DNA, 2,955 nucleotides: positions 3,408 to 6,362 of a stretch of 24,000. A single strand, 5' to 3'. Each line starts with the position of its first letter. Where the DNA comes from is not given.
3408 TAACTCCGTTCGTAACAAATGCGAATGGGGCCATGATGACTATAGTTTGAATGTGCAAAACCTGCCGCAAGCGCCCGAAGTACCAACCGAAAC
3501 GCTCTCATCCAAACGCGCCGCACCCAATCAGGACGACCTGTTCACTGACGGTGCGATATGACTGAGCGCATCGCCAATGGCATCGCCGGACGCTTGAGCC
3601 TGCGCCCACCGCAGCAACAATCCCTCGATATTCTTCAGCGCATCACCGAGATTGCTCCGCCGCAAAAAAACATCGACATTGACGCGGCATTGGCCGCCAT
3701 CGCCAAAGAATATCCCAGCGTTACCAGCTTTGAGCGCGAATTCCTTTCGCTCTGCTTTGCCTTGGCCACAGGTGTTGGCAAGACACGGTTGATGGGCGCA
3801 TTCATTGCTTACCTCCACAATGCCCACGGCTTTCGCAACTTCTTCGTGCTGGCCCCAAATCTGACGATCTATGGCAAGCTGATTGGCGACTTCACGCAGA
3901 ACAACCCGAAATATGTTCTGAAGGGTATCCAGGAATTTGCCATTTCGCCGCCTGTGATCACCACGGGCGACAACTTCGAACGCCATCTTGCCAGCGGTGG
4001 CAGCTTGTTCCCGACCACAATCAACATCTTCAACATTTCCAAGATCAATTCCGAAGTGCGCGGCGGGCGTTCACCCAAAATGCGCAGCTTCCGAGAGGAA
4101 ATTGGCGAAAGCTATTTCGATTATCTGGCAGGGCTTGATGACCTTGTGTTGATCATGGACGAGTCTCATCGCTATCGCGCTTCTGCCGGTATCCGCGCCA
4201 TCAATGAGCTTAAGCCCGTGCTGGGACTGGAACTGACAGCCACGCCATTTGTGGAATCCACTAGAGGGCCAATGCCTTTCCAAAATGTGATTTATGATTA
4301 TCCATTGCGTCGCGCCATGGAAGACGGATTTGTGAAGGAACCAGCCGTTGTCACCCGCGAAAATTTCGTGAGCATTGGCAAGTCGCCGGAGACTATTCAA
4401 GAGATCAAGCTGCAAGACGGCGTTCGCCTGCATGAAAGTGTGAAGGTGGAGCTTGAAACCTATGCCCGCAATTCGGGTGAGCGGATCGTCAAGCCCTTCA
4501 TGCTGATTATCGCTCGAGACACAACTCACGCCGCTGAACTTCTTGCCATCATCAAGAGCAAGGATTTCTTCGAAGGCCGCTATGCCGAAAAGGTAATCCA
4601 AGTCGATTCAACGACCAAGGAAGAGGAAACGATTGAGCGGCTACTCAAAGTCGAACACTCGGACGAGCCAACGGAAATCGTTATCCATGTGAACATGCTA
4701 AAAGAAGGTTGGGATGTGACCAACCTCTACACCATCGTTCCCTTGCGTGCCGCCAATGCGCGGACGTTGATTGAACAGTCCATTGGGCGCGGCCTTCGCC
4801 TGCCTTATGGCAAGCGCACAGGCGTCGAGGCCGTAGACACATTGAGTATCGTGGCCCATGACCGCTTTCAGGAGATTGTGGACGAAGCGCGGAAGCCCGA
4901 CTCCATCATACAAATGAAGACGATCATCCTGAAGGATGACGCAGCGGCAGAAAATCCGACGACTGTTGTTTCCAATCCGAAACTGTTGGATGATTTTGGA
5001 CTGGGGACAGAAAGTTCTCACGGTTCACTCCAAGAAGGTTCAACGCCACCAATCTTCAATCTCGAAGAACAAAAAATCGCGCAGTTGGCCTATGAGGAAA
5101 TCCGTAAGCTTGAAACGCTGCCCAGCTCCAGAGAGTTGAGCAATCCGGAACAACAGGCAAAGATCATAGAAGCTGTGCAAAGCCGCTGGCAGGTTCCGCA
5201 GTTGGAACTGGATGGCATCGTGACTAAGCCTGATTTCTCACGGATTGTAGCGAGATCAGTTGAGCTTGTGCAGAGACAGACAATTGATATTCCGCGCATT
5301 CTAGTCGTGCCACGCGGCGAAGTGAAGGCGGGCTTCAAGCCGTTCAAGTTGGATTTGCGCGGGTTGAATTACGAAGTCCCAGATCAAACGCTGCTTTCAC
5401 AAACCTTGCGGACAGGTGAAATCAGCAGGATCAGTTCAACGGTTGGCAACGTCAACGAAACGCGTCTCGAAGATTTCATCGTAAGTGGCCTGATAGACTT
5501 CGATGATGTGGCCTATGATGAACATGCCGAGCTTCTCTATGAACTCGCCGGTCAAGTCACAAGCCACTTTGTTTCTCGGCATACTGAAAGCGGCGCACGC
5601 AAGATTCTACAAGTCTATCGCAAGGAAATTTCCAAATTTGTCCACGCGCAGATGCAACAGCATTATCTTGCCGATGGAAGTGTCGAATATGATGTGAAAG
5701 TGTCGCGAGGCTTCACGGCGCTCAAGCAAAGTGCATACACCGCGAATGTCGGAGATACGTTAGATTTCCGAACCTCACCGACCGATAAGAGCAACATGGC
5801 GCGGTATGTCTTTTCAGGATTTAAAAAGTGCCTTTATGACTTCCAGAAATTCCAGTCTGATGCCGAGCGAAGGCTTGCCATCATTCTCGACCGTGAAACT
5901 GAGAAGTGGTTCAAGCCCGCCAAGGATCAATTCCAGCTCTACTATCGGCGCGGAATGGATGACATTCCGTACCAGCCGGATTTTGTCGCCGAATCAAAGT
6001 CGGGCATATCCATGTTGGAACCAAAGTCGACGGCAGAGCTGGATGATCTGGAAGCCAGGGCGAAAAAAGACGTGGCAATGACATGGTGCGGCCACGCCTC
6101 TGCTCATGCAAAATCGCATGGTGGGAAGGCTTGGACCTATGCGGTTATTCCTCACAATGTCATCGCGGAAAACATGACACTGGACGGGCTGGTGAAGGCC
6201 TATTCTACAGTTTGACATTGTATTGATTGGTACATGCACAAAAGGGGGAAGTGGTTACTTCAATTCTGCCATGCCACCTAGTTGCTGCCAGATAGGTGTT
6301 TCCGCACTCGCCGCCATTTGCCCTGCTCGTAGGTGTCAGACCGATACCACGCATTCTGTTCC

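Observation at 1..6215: Tightly coupled SNF2-helicase / mini-ORF / zinc-hook ATPase / Mod / Res cluster: an atypical Type III-like restriction locus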

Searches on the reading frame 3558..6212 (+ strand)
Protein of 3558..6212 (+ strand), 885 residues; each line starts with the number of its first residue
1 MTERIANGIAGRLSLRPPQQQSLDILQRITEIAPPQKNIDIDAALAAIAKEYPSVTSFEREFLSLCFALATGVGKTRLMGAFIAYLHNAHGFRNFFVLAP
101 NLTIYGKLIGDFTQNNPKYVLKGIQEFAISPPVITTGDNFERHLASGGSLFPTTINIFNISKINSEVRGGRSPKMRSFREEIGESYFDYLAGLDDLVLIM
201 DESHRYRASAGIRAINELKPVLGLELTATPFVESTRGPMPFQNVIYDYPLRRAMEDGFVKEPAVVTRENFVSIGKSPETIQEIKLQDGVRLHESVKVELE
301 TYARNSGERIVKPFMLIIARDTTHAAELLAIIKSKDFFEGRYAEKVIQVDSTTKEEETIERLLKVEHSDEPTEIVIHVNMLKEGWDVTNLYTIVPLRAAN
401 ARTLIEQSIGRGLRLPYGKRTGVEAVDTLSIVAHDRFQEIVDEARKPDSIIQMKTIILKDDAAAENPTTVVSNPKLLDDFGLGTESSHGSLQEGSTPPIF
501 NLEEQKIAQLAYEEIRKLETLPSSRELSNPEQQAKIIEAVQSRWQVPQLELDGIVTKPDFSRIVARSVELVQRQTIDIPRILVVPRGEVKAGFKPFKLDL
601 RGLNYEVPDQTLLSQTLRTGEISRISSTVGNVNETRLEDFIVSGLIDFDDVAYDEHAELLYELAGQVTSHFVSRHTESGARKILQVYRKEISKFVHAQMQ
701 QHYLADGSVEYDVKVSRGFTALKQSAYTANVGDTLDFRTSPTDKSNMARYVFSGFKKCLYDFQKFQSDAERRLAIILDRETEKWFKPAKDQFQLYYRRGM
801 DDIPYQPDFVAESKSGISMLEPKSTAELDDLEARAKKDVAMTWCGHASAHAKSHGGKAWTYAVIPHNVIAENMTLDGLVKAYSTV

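Call 4: search_protein_families(library=pfam, proteins=[window:3558-6212:+], max_evalue=0.01)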
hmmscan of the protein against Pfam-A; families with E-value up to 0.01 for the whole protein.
window:3558-6212:+ (885 aa): 3 families
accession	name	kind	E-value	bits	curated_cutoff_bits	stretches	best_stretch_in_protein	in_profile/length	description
PF04851.21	ResIII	-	2.6e-20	73.4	22.5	1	14-231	3-163/164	Type III restriction enzyme, res subunit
PF18766.7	SWI2_SNF2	-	1e-05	25.7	26.7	1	133-261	78-187/221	SWI2/SNF2 ATPase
PF00271.37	Helicase_C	-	0.0016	19.1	23.5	1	335-414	31-108/110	Helicase conserved C-terminal domain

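Call 5: search_protein_families(library=padloc, proteins=[window:3558-6212:+], max_evalue=0.01)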
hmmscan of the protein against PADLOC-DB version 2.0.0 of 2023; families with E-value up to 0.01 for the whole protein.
window:3558-6212:+ (885 aa): 9 families
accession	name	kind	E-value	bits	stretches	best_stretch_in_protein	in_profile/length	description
PDLC03648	REase_III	-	2.4e-194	646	1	83-880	2-861/871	Type III restriction enzyme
PDLC03647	REase_III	-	1.4e-11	41.3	1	368-444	503-582/989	Type III restriction enzyme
PDLC03650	REase_III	-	2.8e-09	34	1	193-430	223-437/898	Type III restriction enzyme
PDLC03653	REase_III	-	6.1e-09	32.5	1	197-473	262-529/883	Type III restriction enzyme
PDLC03651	REase_III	-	7.4e-08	28.9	2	361-414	398-456/873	Type III restriction enzyme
PDLC03649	REase_III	-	7.9e-08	28.7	1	294-417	419-540/973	Type III restriction enzyme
PDLC03658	mREase_IV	-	2.6e-06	23.5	1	198-419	339-549/953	Type IV methyl-directed restriction enzyme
PDLC03659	mREase_IV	-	3.6e-05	19.8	1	197-416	338-554/945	Type IV methyl-directed restriction enzyme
PDLC03042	REase_I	-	0.00021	16.8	1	295-432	711-848/1170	Type I restriction enzyme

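Call 7: find_related_loci(query=window:3558-6212:+, collection=genome_contigs, flank=10000)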
Query window:3558-6212:+ (885 aa) in genome_contigs; peptide patterns used: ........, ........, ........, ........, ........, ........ (x = any residue, [..] = any of these).
600 stretches matched a pattern (row limit reached: there are more); 562 encode a relative of the query (tblastn E <= 1e-3); the best 80 are kept; 80 distinct loci.
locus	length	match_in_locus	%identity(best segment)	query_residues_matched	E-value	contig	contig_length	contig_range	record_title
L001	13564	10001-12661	69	4-883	0e+0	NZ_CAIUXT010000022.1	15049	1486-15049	MAG: uncultured Rhodoblastus sp. isolate I3-5_bin-002, whole genome shotgun sequence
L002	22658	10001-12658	69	4-883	0e+0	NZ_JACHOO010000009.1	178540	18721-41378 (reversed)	Prosthecomicrobium pneumaticum strain DSM 16268 Ga0373197_09, whole genome shotgun sequence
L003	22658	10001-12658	69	4-882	0e+0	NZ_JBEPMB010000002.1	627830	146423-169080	Rhizobium aquaticum strain DSM 29780 Ga0480189_02, whole genome shotgun sequence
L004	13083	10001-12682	64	4-882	0e+0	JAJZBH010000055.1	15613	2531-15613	MAG: Proteobacteria bacterium isolate HSP2.bin25 NODE_2495_length_15613_cov_3.877438, whole genome shotgun sequence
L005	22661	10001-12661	64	4-882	0e+0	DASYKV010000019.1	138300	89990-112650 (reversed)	MAG TPA_asm: Allosphingosinicella sp. isolate SMAG_U4331 k141_744849, whole genome shotgun sequence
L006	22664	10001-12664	64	4-883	0e+0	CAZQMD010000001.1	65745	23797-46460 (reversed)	MAG TPA_asm: uncultured Afipia sp. isolate binchicken_co77_10 genome assembly, contig: NODE_471_length_65745_cov_6.18573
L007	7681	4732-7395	65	4-878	0e+0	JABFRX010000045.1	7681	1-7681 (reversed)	MAG: Alphaproteobacteria bacterium isolate S-RSF-IL-04 seq_3293, whole genome shotgun sequence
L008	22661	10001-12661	64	4-882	0e+0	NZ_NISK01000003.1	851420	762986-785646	Sphingopyxis bauzanensis strain DSM 22271 NODE_3_length_851420_cov_46.3041, whole genome shotgun sequence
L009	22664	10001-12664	63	4-882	0e+0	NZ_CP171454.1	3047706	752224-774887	Sphingobium naphthae strain RL-ZY01 chromosome, complete genome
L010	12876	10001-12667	63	7-883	0e+0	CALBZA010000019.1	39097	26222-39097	MAG TPA_asm: uncultured Verrucomicrobia subdivision 3 bacterium isolate SRR4028131_bin.93_CONCOCT_v1.1_MAG genome assemb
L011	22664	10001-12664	63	4-882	0e+0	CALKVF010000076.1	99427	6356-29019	MAG TPA_asm: uncultured Novosphingobium sp. isolate SRR6231220_bin.19_CONCOCT_v1.1_MAG genome assembly, contig: ERZ65027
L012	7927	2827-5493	64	2-882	0e+0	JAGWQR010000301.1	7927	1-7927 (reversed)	MAG: Alphaproteobacteria bacterium isolate REEB307 k141_3631114, whole genome shotgun sequence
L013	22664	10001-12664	64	4-883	0e+0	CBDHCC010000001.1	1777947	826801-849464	MAG: Sphingomonadaceae bacterium isolate 322f17b0-f269-420e-bbc4-0e259eba6098 genome assembly, contig: contig_1, whole g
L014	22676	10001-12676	63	4-883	0e+0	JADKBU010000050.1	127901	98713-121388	MAG: Candidatus Accumulibacter propinquus isolate OdNE_18-Q3-R46-58_BAT3C.415 tig00229501-10-1284920, whole genome shotg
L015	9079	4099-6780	62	1-882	0e+0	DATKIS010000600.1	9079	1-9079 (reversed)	MAG TPA_asm: Pyrinomonadaceae bacterium isolate SMAG_U14610 k141_143924, whole genome shotgun sequence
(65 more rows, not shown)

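Call 12: search_protein_families(library=pfam, proteins=[L013:1104-3956:+, L013:4138-6456:+, L013:6463-8253:+, L013:8031-9989:+, L006:5990-8308:+, L001:6421-8232:+, L001:8232-9995:+], max_evalue=0.01)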
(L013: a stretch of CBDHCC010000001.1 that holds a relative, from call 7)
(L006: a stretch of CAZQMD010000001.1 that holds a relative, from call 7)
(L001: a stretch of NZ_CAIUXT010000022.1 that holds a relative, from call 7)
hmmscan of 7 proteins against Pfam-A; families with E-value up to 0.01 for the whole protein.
L013:1104-3956:+ (951 aa): 7 families
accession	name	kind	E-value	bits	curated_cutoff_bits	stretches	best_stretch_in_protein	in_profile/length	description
PF00176.29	SNF2-rel_dom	-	5.5e-39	134.4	24.9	1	54-294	17-259/290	SNF2-related domain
PF00271.37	Helicase_C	-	2.5e-19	70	23.5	1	451-541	21-110/110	Helicase conserved C-terminal domain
PF04851.21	ResIII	-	1e-10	42.2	22.5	1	52-197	21-162/164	Type III restriction enzyme, res subunit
PF00270.35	DEAD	-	2.1e-09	37.8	26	1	57-198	17-161/167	DEAD/DEAH box helicase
PF13872.12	AAA_34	-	0.00017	21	27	1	54-173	60-193/306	P-loop containing NTP hydrolase pore-1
PF22590.2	Cas3-like_C_2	-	0.0024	18.6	27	0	439-540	22-104/106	CRISPR-associated nuclease/helicase Cas3, C-terminal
PF05127.21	NAT10_TcmA_helicase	-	0.0042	17.4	22.7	0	64-166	7-100/176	RNA cytidine acetyltransferase NAT10/TcmA, helicase domain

L013:4138-6456:+ (773 aa): 8 families
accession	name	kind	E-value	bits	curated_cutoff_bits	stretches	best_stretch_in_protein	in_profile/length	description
PF02463.25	SMC_N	-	2.4e-10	40.7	40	1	7-53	2-47/220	RecF/RecN/SMC N terminal domain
PF13476.12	AAA_23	-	3e-08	35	27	1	10-134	2-142/201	AAA domain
PF13175.12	AAA_15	-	1.2e-05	25.6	32.1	1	7-54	3-47/374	AAA ATPase domain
PF13166.12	AAA_13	-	2e-05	23.9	36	1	25-57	11-43/713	AAA domain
PF13304.12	AAA_21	-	2.6e-05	24.9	27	1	32-61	1-33/304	AAA domain, putative AbiEii toxin, Type IV TA system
PF13514.12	AAA_27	-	7e-05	22.9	22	1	7-55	3-51/206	AAA domain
PF13555.12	AAA_29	-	0.00014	22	27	1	23-53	16-45/61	P-loop containing region of AAA domain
PF13401.12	AAA_22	-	0.0066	17.2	27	0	29-51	4-26/130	AAA domain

L013:6463-8253:+ (597 aa): 1 family
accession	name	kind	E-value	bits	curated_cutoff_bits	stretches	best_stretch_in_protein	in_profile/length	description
PF10592.14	AIPR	-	8.7e-36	124.6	25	1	241-387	2-150/308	AIPR protein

L013:8031-9989:+ (653 aa): 2 families
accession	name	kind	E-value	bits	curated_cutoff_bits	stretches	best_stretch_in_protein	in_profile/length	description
PF01555.25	N6_N4_Mtase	-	6.5e-40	137.9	26.7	1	143-468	1-214/221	DNA methylase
PF03602.21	Cons_hypoth95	-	0.00058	20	24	0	124-171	96-142/182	Conserved hypothetical protein 95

L006:5990-8308:+ (773 aa): 9 families
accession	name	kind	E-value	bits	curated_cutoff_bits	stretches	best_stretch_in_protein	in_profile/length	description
PF02463.25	SMC_N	-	4.4e-10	39.8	40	2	7-53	2-47/220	RecF/RecN/SMC N terminal domain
PF13166.12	AAA_13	-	1.1e-07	31.4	36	1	26-56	12-42/713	AAA domain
PF13175.12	AAA_15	-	7e-07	29.6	32.1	1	7-54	3-47/374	AAA ATPase domain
PF13476.12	AAA_23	-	8.4e-07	30.3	27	1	10-166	2-172/201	AAA domain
PF13304.12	AAA_21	-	2.9e-05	24.7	27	1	32-58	1-32/304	AAA domain, putative AbiEii toxin, Type IV TA system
PF13514.12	AAA_27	-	0.00012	22.1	22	1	7-55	3-51/206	AAA domain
PF13555.12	AAA_29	-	0.00024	21.2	27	1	25-53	18-45/61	P-loop containing region of AAA domain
PF00005.33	ABC_tran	-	0.0037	18.3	25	0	23-61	5-42/137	ABC transporter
PF13401.12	AAA_22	-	0.0054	17.5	27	0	29-51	4-26/130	AAA domain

L001:6421-8232:+ (604 aa): 1 family
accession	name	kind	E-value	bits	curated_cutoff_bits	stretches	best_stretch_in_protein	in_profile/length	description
PF10592.14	AIPR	-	1.2e-31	111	25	1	247-407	1-184/308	AIPR protein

L001:8232-9995:+ (588 aa): 2 families
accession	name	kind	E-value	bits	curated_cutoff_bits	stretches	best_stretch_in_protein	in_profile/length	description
PF01555.25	N6_N4_Mtase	-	4.1e-37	128.7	26.7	1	69-394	1-214/221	DNA methylase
PF03602.21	Cons_hypoth95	-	0.002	18.3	24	0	62-98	105-143/182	Conserved hypothetical protein 95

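Call 13: search_protein_families(library=padloc, proteins=[L013:1104-3956:+, L013:4138-6456:+, L013:6463-8253:+, L013:8031-9989:+], max_evalue=0.0001)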
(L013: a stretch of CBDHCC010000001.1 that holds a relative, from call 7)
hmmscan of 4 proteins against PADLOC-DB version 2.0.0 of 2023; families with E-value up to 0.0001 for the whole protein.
L013:1104-3956:+ (951 aa): 46 families (the best 25 are shown)
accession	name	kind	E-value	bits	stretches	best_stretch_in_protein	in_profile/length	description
PDLC02619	DrmD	-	3e-208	692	1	30-672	26-664/872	DrmD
PDLC02500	BrxHI|BrxHII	-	4.1e-71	238.7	1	26-652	80-682/933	BrxHI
PDLC00659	HmaA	-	2.8e-57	192.3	1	28-574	96-643/1176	SNF2 helicase / DEAD-box helicase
PDLC02504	BrxHI|BrxHII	-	1.6e-56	189.9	1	29-648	102-686/971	BrxHII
PDLC02621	DrmD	-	1.8e-56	190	1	35-654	120-735/1040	DrmD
PDLC02623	DrmD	-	1.1e-55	187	3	486-682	567-768/1040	DrmD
PDLC02620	DrmD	-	3.5e-51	172.2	2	33-441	96-506/1060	DrmD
PDLC02843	DpdE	-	3.3e-47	159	2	27-227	149-329/1091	DpdE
PDLC02634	DrmD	-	1.1e-41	140.6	1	33-555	88-598/900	DrmD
PDLC02840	DpdE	-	1.7e-39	133.8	2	32-226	155-333/1091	DpdE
PDLC00631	ZorD1|ZorD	-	1.4e-36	123.7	2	33-261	438-682/1071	"SWI2/SNF2 helicase, Mrr-like nuclease"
PDLC02572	DrmA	-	2.7e-35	119.6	1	56-559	137-641/1043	DrmA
PDLC02844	DpdE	-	6e-35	118.4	2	29-227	146-335/1074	DpdE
PDLC00633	ZorD1|ZorD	-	5.6e-34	115.3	2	36-260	443-668/908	"SWI2/SNF2 helicase, Mrr-like nuclease"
PDLC02846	DpdE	-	3.8e-33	112.5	2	28-199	154-324/1034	DpdE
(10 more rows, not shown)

L013:4138-6456:+ (773 aa): 29 families (the best 25 are shown)
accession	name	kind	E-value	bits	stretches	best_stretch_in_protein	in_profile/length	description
PDLC03859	LmuB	-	9.4e-22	75.9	2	118-569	154-586/611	-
PDLC03865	LmuB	-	3.6e-20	69.8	2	8-169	4-195/1007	-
PDLC04135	mad3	-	1.2e-13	49.3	1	7-565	2-322/374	mads_3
PDLC03861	LmuB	-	9.3e-12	41.7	1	4-65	207-266/1213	-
PDLC04895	PDC-S06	-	1.4e-10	38.4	1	501-567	561-630/784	-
PDLC03868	LmuB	-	4.3e-10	36.6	1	143-453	350-662/1035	-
PDLC02741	PbeC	-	1.8e-08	31.4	1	7-57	3-55/644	PbeC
PDLC03863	LmuB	-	2.1e-08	31.3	0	9-52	7-46/610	-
PDLC02714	PbeC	-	1.6e-07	28.5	1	7-58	3-56/651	PbeC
PDLC00271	PtuA1|PtuA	-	3.3e-07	28.2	1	7-72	3-66/421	AAA ATPase domain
PDLC02913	ATPase_I-A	-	5e-07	27.2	1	7-51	54-95/508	-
PDLC00278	PtuA1|PtuA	-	7.1e-07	26.9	1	7-57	3-50/436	AAA ATPase domain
PDLC00298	PtuA1|PtuA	-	1.1e-06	26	0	7-50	3-43/423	AAA ATPase domain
PDLC02335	AbiLi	-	1.5e-06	25.5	1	10-54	53-100/326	AbiLi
PDLC04886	PDC-S06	-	2.2e-06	24.7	1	11-51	6-46/727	-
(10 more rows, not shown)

L013:6463-8253:+ (597 aa): 2 families
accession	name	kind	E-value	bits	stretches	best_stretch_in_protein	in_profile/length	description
PDLC02357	AbiU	-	4.5e-30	103.3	1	37-466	18-455/537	AbiU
PDLC02207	MzaE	-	1.1e-12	45.3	1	228-358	233-368/598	-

L013:8031-9989:+ (653 aa): 42 families (the best 25 are shown)
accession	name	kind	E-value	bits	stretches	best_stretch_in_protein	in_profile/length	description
PDLC03636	MTase_III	-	6.7e-185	614.1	1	75-634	1-562/575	Type III methyltransferase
PDLC03635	MTase_III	-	2.2e-85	285.8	1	109-508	207-602/708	Type III methyltransferase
PDLC03644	MTase_III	-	2.8e-73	245.5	2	84-260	5-197/542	Type III methyltransferase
PDLC03634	MTase_III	-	2.6e-50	170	2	163-471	166-450/621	Type III methyltransferase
PDLC03638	MTase_III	-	2e-49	166.7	2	116-269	376-527/816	Type III methyltransferase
PDLC03641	MTase_III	-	6.7e-39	132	2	166-454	180-429/657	Type III methyltransferase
PDLC03640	MTase_III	-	1.5e-37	127.3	3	118-163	41-86/654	Type III methyltransferase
PDLC03354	MTase_II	-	1e-33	115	2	76-272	20-230/425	Type II methyltransferase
PDLC03300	MTase_II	-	8.3e-28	95.3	2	397-474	199-273/302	Type II methyltransferase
PDLC03642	MTase_III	-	3e-26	90.2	1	98-270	65-236/528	Type III methyltransferase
PDLC03637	MTase_III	-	3.7e-26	89.8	1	79-287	83-297/513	Type III methyltransferase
PDLC03299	MTase_II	-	2.2e-24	84.5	2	419-467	199-247/296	Type II methyltransferase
PDLC03632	MTase_III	-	9.2e-23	78.2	2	389-465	444-517/983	Type III methyltransferase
PDLC03278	MTase_II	-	1.5e-20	72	1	132-252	10-124/390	Type II methyltransferase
PDLC03646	MTase_III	-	2.6e-20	69.9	1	117-213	468-564/1057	Type III methyltransferase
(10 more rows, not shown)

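Call 14: find_encoding_contigs(protein=window:3558-6212:+, flank=10000, max_places=6)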
Protein window:3558-6212:+ (885 aa): 4 contigs read that carry it; 3 places shown.
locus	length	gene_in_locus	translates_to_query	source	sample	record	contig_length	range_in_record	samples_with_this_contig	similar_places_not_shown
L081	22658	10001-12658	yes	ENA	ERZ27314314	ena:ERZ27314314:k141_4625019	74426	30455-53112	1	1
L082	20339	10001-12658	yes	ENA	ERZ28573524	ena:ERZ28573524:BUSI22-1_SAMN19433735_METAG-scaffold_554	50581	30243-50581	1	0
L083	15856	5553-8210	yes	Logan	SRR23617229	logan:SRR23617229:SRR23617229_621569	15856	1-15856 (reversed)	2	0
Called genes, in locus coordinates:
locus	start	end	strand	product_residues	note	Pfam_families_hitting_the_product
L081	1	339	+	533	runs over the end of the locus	PF00496:SBP_bac_5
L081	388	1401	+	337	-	PF19300:BPD_transp_1_N, PF00528:BPD_transp_1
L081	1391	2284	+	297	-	PF12911:OppC_N, PF00528:BPD_transp_1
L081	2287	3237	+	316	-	PF02463:SMC_N (weak), PF00005:ABC_tran, PF13304:AAA_21 (faint), PF08352:oligo_HPY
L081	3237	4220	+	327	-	PF00005:ABC_tran, PF08352:oligo_HPY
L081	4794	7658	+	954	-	PF13872:AAA_34 (faint), PF00176:SNF2-rel_dom, PF00270:DEAD, PF04851:ResIII, PF00271:Helicase_C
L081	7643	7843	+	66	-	-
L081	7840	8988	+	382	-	PF02463:SMC_N (faint), PF13175:AAA_15 (weak), PF13476:AAA_23, PF13304:AAA_21 (weak)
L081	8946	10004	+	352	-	PF01555:N6_N4_Mtase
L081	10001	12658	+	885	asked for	PF04851:ResIII, PF18766:SWI2_SNF2 (weak)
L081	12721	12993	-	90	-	-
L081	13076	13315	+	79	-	PF13560:HTH_31, PF01381:HTH_3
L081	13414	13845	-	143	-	-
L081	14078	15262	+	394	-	PF13356:Arm-DNA-bind_3, PF00589:Phage_integrase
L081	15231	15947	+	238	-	-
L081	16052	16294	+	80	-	-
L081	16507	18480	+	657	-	PF19898:DUF6371, PF13481:AAA_25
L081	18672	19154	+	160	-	-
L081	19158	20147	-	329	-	PF10463:Peptidase_U49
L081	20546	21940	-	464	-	PF07219:HemY_N, PF14559:TPR_19 (faint)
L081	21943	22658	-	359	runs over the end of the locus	-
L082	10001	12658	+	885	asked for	PF04851:ResIII, PF18766:SWI2_SNF2 (weak)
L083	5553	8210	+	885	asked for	PF04851:ResIII, PF18766:SWI2_SNF2 (weak)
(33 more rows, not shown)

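Call 31: search_solved_structures(query=L013:4138-6456:+, max_evalue=1)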
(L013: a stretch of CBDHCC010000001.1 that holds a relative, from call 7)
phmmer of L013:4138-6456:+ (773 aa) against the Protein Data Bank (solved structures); distinct sequences matched with E-value up to 1: 14.
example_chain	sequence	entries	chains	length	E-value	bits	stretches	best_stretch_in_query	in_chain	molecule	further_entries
9o4a_A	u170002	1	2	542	0.032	15.7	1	15-87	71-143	Retron Ec83 probable ATPase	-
9e8z_C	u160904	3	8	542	0.033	15.7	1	15-87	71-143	Retron Ec83 probable ATPase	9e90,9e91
3qku_A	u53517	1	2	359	0.034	15.6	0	455-565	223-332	DNA double-strand break repair rad50 ATPase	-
5h66_A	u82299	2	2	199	0.14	13.6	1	7-59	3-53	Chromosome partition protein Smc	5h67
3qkt_A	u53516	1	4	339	0.14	13.6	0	455-565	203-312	DNA double-strand break repair rad50 ATPase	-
4nci_A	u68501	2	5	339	0.14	13.6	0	455-565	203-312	DNA double-strand break repair Rad50 ATPase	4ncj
3zgx_A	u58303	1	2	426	0.22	12.9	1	7-58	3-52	CHROMOSOME PARTITION PROTEIN SMC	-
4nck_A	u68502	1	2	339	0.26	12.7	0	7-50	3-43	DNA double-strand break repair Rad50 ATPase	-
5xg3_A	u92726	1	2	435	0.33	12.4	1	7-58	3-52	Chromosome partition protein Smc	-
8ro6_A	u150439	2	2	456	0.65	11.4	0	31-82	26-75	Structural maintenance of chromosomes protein 1A (SMC1A)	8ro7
8roc_A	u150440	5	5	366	0.72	11.3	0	31-82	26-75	Structural maintenance of chromosomes protein 1A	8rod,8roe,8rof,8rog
1ii8_A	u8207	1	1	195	0.74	11.2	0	7-50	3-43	Rad50 ABC-ATPase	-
3qkr_A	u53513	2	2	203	0.78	11.1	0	7-50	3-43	DNA double-strand break repair rad50 ATPase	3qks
5z67_A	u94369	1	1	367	0.96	10.9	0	491-554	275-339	DNA replication and repair protein RecF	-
